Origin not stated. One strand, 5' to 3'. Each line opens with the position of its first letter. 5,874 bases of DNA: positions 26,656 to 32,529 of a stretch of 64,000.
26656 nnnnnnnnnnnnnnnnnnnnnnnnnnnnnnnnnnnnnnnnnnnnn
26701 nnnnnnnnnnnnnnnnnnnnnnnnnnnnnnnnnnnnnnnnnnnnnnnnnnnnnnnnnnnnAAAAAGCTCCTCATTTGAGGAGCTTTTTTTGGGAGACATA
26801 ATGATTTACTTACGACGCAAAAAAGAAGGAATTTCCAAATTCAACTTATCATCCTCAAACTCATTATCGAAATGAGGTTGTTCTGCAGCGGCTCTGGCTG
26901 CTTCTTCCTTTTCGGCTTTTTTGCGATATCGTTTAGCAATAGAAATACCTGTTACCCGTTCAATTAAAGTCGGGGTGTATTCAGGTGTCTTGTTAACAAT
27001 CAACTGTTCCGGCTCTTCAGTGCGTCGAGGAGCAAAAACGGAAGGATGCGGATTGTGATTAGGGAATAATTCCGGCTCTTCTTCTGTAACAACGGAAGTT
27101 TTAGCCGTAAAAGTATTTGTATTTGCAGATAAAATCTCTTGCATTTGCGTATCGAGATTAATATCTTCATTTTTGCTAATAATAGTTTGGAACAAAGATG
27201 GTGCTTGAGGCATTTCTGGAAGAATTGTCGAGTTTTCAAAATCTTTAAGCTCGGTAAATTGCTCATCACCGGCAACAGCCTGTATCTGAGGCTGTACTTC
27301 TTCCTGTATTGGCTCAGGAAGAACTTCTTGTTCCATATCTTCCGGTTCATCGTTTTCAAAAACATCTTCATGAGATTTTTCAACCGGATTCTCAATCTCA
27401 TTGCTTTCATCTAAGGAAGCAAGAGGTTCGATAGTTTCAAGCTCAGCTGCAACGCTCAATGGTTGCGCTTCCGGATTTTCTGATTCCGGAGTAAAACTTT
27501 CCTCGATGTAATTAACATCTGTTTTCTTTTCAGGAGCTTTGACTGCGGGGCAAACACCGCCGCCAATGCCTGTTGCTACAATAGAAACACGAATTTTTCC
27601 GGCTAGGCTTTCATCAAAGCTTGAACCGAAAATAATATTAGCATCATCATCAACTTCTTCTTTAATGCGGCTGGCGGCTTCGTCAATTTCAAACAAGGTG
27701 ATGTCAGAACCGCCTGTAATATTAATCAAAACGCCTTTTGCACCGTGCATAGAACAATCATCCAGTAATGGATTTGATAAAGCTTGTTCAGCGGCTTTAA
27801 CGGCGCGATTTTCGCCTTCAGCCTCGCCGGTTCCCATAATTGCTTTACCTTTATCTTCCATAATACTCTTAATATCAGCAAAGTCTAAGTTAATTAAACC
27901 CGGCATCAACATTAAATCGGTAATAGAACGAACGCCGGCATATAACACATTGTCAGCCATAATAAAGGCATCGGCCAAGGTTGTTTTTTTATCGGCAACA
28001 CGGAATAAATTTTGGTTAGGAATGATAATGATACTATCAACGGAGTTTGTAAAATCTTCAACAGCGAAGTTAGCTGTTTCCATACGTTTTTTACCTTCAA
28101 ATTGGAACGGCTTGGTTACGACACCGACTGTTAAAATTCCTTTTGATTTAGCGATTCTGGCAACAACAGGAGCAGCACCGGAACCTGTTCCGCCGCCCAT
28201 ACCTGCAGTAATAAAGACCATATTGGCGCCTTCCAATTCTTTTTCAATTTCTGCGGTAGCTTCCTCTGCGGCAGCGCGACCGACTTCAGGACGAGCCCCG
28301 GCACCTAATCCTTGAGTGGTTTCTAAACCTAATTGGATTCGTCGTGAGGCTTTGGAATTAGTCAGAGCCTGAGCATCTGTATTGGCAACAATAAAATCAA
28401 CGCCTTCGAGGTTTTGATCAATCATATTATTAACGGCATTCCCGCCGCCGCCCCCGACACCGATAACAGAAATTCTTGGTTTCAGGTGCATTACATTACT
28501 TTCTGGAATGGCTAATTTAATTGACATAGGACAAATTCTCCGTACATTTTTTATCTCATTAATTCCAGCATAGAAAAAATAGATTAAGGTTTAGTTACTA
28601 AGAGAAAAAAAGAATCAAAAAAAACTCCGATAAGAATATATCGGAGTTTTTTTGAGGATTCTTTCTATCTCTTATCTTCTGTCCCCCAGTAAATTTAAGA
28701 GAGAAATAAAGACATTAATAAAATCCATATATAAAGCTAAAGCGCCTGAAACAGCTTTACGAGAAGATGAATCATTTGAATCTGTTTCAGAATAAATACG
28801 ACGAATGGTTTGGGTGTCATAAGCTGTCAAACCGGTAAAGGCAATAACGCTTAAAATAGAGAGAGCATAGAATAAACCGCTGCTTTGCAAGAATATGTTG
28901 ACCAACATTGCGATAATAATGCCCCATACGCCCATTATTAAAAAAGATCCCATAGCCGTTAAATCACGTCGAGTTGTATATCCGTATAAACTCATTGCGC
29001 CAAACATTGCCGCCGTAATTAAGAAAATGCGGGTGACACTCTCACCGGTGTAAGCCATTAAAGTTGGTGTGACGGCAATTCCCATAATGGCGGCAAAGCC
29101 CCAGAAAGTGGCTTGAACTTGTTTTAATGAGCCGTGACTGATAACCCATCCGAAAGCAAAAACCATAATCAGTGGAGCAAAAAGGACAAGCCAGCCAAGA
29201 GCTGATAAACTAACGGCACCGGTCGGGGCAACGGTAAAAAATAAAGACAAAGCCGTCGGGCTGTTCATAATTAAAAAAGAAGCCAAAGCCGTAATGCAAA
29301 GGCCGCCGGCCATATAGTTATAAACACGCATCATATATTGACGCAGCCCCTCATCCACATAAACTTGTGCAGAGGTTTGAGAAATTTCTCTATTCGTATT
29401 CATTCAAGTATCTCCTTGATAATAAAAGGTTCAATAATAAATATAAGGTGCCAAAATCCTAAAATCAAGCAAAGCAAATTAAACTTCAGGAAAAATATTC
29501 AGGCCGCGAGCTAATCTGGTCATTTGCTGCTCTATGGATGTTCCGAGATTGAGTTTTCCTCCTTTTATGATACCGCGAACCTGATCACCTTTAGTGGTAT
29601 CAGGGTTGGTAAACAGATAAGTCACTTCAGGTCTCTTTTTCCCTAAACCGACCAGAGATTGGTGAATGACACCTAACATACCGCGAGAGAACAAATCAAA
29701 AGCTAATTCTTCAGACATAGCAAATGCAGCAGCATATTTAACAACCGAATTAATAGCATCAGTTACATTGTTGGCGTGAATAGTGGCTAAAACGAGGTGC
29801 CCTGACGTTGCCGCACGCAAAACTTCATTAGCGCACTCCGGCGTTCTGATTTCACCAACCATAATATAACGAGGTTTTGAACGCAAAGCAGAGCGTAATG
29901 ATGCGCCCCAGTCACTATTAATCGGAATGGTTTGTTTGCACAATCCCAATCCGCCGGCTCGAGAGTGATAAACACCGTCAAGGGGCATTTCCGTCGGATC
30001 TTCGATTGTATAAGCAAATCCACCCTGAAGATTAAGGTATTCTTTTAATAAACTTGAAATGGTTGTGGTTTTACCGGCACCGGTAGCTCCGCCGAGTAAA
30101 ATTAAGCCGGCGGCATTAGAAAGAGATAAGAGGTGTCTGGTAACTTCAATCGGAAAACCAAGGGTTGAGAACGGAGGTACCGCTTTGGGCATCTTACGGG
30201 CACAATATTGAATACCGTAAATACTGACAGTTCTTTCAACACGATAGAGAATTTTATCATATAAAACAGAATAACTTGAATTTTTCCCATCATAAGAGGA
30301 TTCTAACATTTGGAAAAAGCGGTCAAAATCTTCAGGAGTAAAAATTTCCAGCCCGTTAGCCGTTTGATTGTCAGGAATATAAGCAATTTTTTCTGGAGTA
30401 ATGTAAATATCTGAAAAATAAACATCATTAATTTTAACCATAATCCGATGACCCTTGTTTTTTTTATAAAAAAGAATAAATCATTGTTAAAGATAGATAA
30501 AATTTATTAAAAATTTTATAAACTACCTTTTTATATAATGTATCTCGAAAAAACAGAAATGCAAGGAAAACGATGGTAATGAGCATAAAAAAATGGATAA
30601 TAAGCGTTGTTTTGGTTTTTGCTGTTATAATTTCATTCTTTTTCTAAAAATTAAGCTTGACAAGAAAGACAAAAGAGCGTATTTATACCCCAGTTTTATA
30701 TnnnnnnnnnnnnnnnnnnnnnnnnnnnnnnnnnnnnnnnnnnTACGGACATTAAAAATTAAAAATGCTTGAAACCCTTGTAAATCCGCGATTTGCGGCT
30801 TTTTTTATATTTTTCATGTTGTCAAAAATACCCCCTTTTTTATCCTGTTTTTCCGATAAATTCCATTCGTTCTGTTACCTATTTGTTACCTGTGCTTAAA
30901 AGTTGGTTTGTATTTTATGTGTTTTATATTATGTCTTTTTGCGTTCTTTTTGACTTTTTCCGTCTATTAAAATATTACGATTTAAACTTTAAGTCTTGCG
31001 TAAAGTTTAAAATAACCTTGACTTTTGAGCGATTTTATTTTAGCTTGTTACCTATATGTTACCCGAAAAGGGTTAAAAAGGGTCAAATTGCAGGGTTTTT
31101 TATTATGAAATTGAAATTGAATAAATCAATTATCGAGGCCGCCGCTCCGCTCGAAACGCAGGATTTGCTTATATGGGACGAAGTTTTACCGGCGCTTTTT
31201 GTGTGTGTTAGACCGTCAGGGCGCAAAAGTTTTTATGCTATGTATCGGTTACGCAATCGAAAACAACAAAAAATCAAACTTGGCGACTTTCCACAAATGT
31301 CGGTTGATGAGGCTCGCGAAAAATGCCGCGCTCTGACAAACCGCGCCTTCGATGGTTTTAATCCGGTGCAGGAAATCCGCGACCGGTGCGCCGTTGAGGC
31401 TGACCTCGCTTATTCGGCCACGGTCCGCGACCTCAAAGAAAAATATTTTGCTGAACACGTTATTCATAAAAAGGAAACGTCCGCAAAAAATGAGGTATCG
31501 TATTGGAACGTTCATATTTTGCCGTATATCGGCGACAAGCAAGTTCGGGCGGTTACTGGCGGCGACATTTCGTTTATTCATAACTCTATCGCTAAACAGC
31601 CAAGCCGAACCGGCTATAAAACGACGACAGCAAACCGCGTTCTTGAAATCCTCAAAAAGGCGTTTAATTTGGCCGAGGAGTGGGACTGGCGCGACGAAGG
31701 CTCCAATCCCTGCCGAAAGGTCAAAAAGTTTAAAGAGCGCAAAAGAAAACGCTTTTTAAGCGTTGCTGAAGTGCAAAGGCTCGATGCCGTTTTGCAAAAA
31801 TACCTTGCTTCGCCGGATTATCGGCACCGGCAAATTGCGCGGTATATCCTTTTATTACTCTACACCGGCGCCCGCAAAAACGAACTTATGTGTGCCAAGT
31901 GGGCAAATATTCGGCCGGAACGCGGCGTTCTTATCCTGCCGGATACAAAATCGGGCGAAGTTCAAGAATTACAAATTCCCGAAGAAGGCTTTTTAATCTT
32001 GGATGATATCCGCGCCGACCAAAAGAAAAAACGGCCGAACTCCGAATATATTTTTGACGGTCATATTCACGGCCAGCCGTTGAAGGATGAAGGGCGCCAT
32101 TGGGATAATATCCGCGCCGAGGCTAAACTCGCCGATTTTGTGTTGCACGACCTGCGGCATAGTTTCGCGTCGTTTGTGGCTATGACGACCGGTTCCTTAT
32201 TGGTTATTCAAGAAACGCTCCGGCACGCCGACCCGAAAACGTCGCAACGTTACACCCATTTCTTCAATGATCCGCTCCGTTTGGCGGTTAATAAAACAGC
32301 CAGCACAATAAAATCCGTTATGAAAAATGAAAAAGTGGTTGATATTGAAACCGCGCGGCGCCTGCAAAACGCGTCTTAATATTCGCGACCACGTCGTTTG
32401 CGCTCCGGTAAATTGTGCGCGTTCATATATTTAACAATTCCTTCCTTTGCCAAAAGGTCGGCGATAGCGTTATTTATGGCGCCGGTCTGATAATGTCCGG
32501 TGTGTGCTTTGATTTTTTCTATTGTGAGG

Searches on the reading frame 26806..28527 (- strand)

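Call 56: search_protein_families(library=pfam, proteins=[window:26806-28527:-])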
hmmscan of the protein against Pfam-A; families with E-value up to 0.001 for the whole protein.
window:26806-28527:- (573 aa): 2 families
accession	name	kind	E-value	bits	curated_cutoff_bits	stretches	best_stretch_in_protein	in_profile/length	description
PF00091.31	Tubulin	-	1.6e-50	172.4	33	1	19-178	2-189/190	Tubulin/FtsZ family, GTPase domain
PF12327.13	FtsZ_C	-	2e-37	127.8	27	1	227-321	1-94/95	FtsZ family, C-terminal domain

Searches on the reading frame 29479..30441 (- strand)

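Call 56: search_protein_families(library=pfam, proteins=[window:29479-30441:-])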
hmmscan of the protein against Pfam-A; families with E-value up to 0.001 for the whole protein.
window:29479-30441:- (320 aa): 1 family
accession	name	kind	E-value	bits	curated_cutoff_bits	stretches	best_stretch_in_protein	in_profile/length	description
PF00437.27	T2SSE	-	7.5e-30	104.2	24.9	1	90-264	120-278/370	Type II/IV secretion system protein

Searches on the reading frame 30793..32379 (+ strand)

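Call 56: search_protein_families(library=pfam, proteins=[window:30793-32379:+])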
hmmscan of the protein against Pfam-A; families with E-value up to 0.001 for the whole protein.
window:30793-32379:+ (528 aa): 3 families
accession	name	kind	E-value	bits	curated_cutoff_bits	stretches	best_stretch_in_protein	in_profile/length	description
PF00589.27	Phage_integrase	-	1.6e-18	67.5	27.1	1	321-490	2-168/172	Phage integrase family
PF13356.12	Arm-DNA-bind_3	-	5.1e-13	49.4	27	1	126-196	16-81/83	Arm DNA-binding domain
PF14659.12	Phage_int_SAM_3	-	1.2e-05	25.9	22.6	1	210-259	1-50/58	Phage integrase, N-terminal SAM-like domain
